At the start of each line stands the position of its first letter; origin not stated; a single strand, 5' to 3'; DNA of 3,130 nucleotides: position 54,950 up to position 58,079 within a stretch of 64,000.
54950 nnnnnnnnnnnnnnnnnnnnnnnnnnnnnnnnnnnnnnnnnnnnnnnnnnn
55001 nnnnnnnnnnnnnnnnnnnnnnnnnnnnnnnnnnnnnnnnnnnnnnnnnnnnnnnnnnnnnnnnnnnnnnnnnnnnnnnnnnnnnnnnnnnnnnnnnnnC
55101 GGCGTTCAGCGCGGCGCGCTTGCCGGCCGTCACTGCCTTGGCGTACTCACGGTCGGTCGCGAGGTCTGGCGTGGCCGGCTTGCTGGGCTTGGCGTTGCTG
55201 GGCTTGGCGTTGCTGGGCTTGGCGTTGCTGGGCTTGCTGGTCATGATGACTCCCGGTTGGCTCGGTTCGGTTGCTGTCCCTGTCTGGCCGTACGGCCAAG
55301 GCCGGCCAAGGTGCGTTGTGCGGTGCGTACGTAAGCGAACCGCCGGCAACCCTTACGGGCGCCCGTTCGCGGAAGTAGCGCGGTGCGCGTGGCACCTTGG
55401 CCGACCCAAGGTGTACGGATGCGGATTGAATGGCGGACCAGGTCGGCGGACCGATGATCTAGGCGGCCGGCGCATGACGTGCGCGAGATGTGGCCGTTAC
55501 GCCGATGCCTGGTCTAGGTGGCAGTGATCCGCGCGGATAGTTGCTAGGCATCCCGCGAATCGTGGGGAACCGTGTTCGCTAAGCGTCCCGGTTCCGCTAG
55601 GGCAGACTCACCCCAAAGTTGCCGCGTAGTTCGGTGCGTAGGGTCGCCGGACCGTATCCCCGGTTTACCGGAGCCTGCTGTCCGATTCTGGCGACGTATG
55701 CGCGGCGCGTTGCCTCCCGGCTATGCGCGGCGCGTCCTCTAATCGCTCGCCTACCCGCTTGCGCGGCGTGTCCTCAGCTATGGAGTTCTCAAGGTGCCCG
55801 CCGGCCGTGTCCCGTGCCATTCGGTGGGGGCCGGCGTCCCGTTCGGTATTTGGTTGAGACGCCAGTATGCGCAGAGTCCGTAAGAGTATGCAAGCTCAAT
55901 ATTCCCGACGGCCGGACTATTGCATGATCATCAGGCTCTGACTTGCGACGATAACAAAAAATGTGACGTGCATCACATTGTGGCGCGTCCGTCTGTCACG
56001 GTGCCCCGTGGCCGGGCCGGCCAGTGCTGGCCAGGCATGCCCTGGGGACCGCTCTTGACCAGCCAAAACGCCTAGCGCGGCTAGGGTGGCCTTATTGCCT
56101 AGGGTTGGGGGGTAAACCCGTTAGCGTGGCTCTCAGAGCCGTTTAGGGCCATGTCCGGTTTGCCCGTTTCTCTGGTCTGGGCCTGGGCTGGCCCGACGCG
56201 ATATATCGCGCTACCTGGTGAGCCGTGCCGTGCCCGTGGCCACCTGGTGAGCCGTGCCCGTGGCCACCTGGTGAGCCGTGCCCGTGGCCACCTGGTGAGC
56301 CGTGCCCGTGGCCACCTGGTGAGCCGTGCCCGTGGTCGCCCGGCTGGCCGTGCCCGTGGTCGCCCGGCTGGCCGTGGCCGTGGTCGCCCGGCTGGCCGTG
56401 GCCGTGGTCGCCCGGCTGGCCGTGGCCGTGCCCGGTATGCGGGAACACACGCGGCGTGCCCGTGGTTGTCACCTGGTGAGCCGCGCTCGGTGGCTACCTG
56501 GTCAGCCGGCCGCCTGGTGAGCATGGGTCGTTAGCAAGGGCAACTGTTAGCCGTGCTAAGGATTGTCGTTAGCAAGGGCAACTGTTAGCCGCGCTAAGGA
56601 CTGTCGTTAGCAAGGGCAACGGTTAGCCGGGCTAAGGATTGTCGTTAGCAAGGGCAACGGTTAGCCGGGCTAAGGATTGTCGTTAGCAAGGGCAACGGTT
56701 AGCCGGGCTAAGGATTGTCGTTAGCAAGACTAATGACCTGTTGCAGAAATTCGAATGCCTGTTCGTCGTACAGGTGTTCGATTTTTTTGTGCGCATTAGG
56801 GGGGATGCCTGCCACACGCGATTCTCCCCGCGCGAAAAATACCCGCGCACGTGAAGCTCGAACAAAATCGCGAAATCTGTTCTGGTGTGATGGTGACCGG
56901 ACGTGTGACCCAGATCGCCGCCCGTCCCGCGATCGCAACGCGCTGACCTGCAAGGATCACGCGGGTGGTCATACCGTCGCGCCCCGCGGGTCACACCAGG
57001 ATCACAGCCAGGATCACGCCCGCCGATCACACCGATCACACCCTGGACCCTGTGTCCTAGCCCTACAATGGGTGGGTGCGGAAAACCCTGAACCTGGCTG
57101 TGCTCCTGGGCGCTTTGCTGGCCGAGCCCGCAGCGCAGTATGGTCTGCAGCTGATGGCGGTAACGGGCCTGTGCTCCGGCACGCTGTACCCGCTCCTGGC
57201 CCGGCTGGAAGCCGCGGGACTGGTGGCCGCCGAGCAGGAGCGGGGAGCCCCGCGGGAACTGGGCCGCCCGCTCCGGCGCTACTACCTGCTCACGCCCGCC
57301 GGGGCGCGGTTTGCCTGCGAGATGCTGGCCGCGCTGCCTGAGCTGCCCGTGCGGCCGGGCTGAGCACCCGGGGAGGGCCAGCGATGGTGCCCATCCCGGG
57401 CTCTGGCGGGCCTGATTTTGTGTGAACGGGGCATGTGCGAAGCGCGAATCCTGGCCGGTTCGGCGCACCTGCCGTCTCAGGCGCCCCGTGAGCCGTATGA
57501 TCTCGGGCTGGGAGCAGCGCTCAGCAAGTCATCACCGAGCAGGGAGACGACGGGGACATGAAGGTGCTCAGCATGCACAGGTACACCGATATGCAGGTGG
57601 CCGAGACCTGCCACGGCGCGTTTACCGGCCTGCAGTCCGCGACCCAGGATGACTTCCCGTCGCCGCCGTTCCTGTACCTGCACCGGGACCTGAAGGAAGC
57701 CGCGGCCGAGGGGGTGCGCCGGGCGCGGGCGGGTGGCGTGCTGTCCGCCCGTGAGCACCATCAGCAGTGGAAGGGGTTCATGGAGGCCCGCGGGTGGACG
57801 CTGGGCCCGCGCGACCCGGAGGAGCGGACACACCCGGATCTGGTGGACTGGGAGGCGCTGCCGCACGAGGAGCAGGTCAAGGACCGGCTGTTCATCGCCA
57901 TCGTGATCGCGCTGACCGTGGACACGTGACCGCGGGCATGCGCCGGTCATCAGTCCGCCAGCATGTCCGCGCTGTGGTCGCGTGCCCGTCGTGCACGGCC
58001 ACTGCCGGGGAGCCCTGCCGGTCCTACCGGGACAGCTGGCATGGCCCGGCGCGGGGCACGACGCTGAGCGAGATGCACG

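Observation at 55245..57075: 1.8-kb non-coding region with CTAG-rich spacer, 24-bp and 38-bp tandem iteron arrays and an AT-richer promoter zone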

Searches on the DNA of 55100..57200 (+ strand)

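Call 6: search_dna_similar(query=window:55245-57075:+, collection=phages, mode=distant)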
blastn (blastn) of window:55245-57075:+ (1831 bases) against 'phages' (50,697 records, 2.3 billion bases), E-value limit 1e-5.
No match.

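Call 7: search_dna_similar(query=window:55245-57075:+, collection=plasmids, mode=distant)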
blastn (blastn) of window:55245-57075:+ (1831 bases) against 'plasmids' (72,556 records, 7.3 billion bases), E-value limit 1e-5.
No match.

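Call 90: search_rna_families(source=window, start=55100, end=57200, threshold=evalue, max_evalue=1)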
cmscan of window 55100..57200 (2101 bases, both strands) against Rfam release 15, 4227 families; matches with E-value up to 1: 0.
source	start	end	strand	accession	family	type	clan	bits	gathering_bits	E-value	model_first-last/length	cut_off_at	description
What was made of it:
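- On Any Rfam RNA family: No match with E-value up to 1 in 55100-57200 (call 90).
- Closest known: Phage leader RNAs that modify RNA polymerase. Different: There is no sequence or Rfam similarity (call 90).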

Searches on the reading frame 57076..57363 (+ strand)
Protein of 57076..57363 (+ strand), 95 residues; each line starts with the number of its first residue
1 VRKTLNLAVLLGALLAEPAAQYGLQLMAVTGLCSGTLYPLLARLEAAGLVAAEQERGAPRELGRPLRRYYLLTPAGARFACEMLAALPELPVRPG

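Call 9: search_protein_families(library=pfam, proteins=[window:57076-57363:+], max_evalue=0.01)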
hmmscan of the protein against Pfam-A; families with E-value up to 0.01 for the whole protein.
window:57076-57363:+ (95 aa): 1 family
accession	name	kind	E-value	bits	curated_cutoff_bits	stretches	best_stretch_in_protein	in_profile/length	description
PF03551.20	PadR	-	2e-09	37.7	27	1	32-78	29-71/75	Transcriptional regulator PadR-like family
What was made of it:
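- Checked: The flanking starts are ATG 55244 (leftward) and GTG 57076 (PadR family, Pfam 2e-09, call 9).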

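Call 10: search_protein_families(library=phrogs, proteins=[window:57076-57363:+], max_evalue=0.01)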
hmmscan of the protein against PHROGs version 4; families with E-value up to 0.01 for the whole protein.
window:57076-57363:+ (95 aa): 0 families

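Call 22: find_encoding_contigs(protein=window:57076-57363:+, flank=10000, max_places=10)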
Protein window:57076-57363:+ (95 aa): 1 contig read that carries it; 1 place shown.
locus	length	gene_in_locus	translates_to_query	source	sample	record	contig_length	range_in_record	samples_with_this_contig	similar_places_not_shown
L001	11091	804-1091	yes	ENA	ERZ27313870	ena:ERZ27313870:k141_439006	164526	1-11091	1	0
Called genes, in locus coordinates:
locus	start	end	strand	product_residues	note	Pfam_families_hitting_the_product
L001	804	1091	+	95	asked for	PF03551:PadR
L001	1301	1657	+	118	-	-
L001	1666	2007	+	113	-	PF24623:Phage_zn_bind_8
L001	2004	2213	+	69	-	-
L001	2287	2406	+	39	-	-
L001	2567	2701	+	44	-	-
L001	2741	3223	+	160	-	PF12802:MarR_2 (weak), PF01047:MarR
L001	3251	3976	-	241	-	PF13560:HTH_31 (faint), PF27520:SP15_N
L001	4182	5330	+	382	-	-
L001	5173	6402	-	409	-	-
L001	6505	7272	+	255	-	-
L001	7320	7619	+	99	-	-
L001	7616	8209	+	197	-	PF16473:Rv2179c-like (weak)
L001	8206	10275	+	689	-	-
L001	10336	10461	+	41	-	-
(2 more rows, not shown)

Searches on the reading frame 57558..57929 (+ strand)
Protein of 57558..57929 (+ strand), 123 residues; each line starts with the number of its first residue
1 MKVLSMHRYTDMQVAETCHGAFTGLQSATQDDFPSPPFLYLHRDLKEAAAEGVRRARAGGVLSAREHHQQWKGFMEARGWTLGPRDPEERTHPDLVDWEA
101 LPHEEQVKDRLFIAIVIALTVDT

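Call 9: search_protein_families(library=pfam, proteins=[window:57558-57929:+], max_evalue=0.01)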
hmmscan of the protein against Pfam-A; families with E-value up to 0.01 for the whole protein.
window:57558-57929:+ (123 aa): 1 family
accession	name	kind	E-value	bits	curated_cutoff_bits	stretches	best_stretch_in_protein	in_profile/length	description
PF02026.21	RyR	-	3.1e-05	24.6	27.4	1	64-111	25-73/91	RyR domain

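Call 10: search_protein_families(library=phrogs, proteins=[window:57558-57929:+], max_evalue=0.01)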
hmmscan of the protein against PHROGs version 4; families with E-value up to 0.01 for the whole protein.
window:57558-57929:+ (123 aa): 3 families
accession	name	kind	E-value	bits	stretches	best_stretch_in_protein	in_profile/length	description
phrog_5154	-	unknown function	7.5e-19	69.1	1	8-120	146-258/454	-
phrog_11782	-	unknown function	1.3e-09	39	1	27-119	18-111/290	-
phrog_18865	-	unknown function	7.7e-07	30.3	1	45-117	107-179/183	-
